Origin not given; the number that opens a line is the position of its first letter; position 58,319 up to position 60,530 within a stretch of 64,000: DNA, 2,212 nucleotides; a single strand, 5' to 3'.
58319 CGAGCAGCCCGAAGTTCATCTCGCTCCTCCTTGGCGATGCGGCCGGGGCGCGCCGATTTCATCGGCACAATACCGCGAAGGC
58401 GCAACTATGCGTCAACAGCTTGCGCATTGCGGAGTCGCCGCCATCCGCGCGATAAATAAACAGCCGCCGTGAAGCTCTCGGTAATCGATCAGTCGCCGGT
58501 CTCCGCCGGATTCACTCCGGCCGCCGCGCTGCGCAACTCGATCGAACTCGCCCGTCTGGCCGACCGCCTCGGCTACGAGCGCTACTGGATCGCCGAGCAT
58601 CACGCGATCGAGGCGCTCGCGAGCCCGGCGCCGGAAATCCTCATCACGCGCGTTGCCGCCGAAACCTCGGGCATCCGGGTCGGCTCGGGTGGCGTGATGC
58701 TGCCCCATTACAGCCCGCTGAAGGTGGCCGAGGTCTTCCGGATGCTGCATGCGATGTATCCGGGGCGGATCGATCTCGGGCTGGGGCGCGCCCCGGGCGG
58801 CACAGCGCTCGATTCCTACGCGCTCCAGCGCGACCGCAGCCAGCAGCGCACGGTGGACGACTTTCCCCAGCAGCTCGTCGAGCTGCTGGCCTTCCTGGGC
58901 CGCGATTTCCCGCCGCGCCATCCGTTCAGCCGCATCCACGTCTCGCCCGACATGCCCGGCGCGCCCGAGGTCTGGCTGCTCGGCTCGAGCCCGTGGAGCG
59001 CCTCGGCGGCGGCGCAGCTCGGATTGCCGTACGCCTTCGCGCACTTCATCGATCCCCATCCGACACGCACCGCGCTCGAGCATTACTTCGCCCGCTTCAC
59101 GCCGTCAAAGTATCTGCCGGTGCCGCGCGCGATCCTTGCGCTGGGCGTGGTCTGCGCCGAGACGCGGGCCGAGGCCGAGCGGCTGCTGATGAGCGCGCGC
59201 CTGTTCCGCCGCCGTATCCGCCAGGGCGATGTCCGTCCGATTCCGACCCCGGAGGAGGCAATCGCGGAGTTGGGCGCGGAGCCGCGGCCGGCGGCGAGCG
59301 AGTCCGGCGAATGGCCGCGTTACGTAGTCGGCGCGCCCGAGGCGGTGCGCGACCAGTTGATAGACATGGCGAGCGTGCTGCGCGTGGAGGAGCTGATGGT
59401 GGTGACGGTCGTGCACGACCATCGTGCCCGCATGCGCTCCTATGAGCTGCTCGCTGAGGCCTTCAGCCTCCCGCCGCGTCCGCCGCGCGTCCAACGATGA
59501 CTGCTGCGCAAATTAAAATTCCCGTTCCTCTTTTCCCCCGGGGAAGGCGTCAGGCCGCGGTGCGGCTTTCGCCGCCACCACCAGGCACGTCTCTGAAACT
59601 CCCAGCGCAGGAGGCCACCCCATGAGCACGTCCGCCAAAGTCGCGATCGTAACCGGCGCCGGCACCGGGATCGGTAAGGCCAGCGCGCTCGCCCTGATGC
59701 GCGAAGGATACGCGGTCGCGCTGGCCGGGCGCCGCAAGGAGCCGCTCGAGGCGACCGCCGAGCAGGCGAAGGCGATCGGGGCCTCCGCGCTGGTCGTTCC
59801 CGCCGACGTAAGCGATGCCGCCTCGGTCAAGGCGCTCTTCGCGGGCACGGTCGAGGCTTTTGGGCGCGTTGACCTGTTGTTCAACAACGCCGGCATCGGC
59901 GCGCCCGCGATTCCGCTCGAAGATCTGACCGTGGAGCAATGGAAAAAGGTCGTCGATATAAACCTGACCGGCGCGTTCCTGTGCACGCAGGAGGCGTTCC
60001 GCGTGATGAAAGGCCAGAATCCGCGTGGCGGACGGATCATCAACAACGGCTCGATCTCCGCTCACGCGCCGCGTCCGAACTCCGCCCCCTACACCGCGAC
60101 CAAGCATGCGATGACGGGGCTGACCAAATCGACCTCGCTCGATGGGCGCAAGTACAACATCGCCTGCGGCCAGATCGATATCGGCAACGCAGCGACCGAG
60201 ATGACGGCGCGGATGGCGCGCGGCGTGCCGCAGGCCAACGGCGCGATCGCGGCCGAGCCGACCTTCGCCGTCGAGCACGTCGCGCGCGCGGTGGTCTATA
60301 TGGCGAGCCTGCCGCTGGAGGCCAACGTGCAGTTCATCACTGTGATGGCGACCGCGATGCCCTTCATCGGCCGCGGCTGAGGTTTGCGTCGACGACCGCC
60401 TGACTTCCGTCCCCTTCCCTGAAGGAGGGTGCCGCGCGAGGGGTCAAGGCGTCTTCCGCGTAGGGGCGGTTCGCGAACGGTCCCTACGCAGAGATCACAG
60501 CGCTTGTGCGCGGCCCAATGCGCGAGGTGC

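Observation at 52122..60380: Dense cluster of five luciferase-like (LLM) oxidoreductases with a P450, crotonase, GST and SDR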

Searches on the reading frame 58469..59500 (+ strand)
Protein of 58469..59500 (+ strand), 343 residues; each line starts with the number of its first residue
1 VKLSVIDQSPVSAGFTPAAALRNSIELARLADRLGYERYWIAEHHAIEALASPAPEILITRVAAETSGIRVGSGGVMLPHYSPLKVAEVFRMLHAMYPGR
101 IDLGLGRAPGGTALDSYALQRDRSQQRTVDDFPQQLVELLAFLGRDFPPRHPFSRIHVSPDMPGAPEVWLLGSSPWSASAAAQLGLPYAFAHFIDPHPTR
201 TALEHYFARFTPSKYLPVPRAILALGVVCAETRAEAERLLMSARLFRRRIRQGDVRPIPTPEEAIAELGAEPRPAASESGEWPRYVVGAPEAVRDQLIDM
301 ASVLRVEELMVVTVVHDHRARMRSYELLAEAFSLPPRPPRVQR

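Call 4: search_protein_families(library=pfam, proteins=[window:58469-59500:+])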
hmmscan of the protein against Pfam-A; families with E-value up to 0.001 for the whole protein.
window:58469-59500:+ (343 aa): 1 family
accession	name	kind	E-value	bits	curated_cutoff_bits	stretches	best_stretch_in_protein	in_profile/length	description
PF00296.26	Bac_luciferase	-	1.9e-38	133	27.9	1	1-301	1-308/314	Luciferase-like monooxygenase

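Call 5: search_protein_families(library=ncbifam, proteins=[window:58469-59500:+])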
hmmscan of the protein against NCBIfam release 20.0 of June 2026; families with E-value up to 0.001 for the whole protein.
window:58469-59500:+ (343 aa): 19 families
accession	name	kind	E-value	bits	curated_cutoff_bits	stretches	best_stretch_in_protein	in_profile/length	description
TIGR03558.1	oxido_grp_1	subfamily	1.2e-119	399.4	166.95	1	3-331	1-325/325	MsnO8 family LLM class oxidoreductase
NF007802.0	PRK10508.1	equivalog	1.1e-73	248.2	540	1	2-330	7-328/335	luciferase-like monooxygenase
TIGR04027.1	LLM_KPN_01858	hypoth_equivalog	1.5e-16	60.3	412.9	1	21-129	19-126/326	putative FMN-dependent luciferase-like monooxygenase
TIGR03858.1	LLM_2I7G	subfamily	2.2e-15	56.5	462.25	1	16-329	20-329/337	Atu2307/SP_0267 family LLM class monooxygenase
TIGR04020.1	seco_metab_LLM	subfamily_domain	8.5e-12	44.8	244.45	1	25-127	22-122/341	MupA/Atu3671 family FMN-dependent luciferase-like monooxygenase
TIGR04036.1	LLM_CE1758_fam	subfamily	1.9e-11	43.4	479.1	1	18-225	24-235/355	CE1758 family FMN-dependent luciferase-like monooxygenase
TIGR03857.1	F420_MSMEG_2249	hypoth_equivalog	5.7e-08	32.3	218.4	1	20-112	12-99/329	TIGR03857 family LLM class F420-dependent oxidoreductase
NF052254.1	luciferase_Alph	exception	7.3e-08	32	600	1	16-203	16-204/354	luciferase subunit alpha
TIGR03620.1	F420_MSMEG_4141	subfamily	2.1e-07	30.6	219.8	1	20-111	16-100/280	TIGR03620 family F420-dependent LLM class oxidoreductase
TIGR03619.1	F420_Rv2161c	subfamily_domain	5.7e-07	29.4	166.9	1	26-186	2-178/247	TIGR03619 family F420-dependent LLM class oxidoreductase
TIGR03564.1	F420_MSMEG_4879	subfamily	1.3e-06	28.3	234.25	1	26-165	3-135/265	TIGR03564 family F420-dependent LLM class oxidoreductase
NF002619.0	PRK02271.1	equivalog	3.1e-06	26.7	276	1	14-130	6-116/329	5,10-methylenetetrahydromethanopterin reductase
TIGR03571.1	lucif_BA3436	subfamily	7.7e-06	25.4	303.9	1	15-127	24-139/304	TIGR03571 family LLM class oxidoreductase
TIGR03841.1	F420_Rv3093c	subfamily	1.3e-05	24.8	213.65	1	20-107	8-89/298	LLM class F420-dependent oxidoreductase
TIGR03621.1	F420_MSMEG_2516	subfamily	2e-05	23.9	213.15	1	21-108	13-95/295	TIGR03621 family F420-dependent LLM class oxidoreductase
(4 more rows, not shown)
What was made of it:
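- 58469..59500 (+): LLM4: MsnO8-family (TIGR03558) LLM, probably an FMNH2-dependent monooxygenase component. No reductase gene is adjacent. TIGR03558, 399.4 bits against cut-off 167 (call 5).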

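Call 18: search_solved_structures(query=window:58469-59500:+, max_evalue=0.00001)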
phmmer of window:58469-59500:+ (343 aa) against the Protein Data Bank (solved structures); distinct sequences matched with E-value up to 0.00001: 11.
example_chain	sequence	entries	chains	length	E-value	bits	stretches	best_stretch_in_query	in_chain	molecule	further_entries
4us5_A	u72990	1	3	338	7e-112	376.9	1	1-337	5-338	LUCIFERASE-LIKE MONOOXYGENASE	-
4us5_D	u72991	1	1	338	8e-112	376.7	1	1-337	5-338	LUCIFERASE-LIKE MONOOXYGENASE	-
8k74_A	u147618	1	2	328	1.5e-13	53.7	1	22-186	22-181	Alkanal monooxygenase alpha chain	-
1brl_A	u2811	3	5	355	2.6e-10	43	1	20-208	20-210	BACTERIAL LUCIFERASE | Alkanal monooxygenase alpha chain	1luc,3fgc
8cbb_A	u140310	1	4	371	3e-10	42.8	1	15-208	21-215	Alkanal monooxygenase alpha chain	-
7bip_A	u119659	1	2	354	3.1e-10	42.8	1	21-197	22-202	Luciferase-like monooxygenase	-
2i7g_A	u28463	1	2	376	1e-08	37.8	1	14-192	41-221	Monooxygenase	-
6ket_A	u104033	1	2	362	5.5e-08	35.4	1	28-109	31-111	PuwE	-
4uwm_A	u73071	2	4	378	5.6e-07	32.1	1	25-110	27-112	3,6-DIKETOCAMPHANE 1,6 MONOOXYGENASE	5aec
6fri_A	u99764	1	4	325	1.1e-06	31.1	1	14-191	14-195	Alkanal monooxygenase beta chain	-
9fp4_A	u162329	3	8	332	2.5e-06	29.9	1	27-185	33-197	F420-dependent hydroxymycolic acid dehydrogenase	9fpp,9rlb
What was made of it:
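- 58469..59500 (+): 4us5 (MsnO8) at 7e-112 over the full length (call 18).
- On Two-component FMNH2-dependent LLM monooxygenase: LLM4 against MsnO8 (4us5): 376.9 bits, residues 1-337 (call 18).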

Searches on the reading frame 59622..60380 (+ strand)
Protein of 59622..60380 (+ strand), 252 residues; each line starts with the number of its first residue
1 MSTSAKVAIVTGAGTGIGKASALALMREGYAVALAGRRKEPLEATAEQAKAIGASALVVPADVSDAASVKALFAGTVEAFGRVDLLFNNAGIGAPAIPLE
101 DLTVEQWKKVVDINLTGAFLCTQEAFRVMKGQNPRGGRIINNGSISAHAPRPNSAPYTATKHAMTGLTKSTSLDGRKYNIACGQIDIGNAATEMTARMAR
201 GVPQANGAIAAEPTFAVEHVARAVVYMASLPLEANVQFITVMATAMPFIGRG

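Call 4: search_protein_families(library=pfam, proteins=[window:59622-60380:+])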
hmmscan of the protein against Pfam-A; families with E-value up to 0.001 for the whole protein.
window:59622-60380:+ (252 aa): 4 families
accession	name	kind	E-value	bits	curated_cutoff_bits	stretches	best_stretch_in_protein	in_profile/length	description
PF00106.31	adh_short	-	2.2e-53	181.1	26.6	1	6-198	1-190/195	short chain dehydrogenase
PF13561.12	adh_short_C2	-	7.3e-41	140.7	27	1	12-229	1-218/236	Enoyl-(Acyl carrier protein) reductase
PF08659.16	KR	-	1.1e-10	42.1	22.6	1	9-170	4-162/180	KR domain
PF08643.16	DUF1776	-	7.6e-05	22.7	25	1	98-189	107-198/294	Fungal family of unknown function (DUF1776)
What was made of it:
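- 59622..60380 (+): Classical SDR (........, YTATK) downstream of LLM4. PF00106, 181.1 bits (call 4).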

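Call 5: search_protein_families(library=ncbifam, proteins=[window:59622-60380:+])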
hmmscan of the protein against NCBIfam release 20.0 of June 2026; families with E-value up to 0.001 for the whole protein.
window:59622-60380:+ (252 aa): 218 families (the best 25 are shown)
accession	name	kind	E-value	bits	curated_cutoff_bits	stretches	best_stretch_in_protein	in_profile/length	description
NF004818.0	PRK06172.1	equivalog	6.9e-48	163.2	336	1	3-229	5-233/253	SDR family oxidoreductase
NF009093.0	PRK12429.1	subfamily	2.1e-46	158.3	258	1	3-195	3-192/259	3-hydroxybutyrate dehydrogenase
NF009384.0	PRK12743.1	equivalog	2.2e-45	154.9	264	1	3-229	4-230/258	SDR family oxidoreductase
NF005594.0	PRK07326.1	equivalog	5.6e-45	153.7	271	1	2-197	3-193/237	SDR family oxidoreductase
NF009466.0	PRK12826.1-2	subfamily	2.3e-43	148.5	222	1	5-229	3-227/248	3-oxoacyl-ACP reductase FabG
TIGR01963.1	PHB_DH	subfamily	2.9e-43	148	307.05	1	6-197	2-190/255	3-hydroxybutyrate dehydrogenase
NF004198.0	PRK05653.1-3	equivalog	4.3e-43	147.6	296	1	3-229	5-229/248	3-oxoacyl-ACP reductase FabG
TIGR01830.1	3oxo_ACP_reduc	equivalog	3.6e-42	144.7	297.75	1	8-229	1-221/239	3-oxoacyl-[acyl-carrier-protein] reductase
NF005559.1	PRK07231.1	subfamily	1.4e-41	142.6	215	1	4-229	3-230/249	glucose 1-dehydrogenase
NF009931.0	PRK13394.1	subfamily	1.4e-39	136.2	340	1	4-196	6-196/262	3-hydroxybutyrate dehydrogenase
NF005806.0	PRK07666.1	equivalog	7e-39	133.5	286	1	4-197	6-196/239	3-ketoacyl-ACP reductase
NF004791.0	PRK06138.1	equivalog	7.8e-39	133.5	312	1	3-229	3-232/252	SDR family oxidoreductase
NF052558.1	MBtsdlDhBudC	equivalog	1.3e-38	133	270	1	5-229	3-224/250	meso-2,3-butanediol dehydrogenase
NF004203.0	PRK05653.2-4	subfamily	2.3e-38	132.1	313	1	2-200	3-200/260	3-oxoacyl-ACP reductase FabG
NF005672.0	PRK07454.1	equivalog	2.7e-38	131.5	234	1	4-245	5-238/241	SDR family oxidoreductase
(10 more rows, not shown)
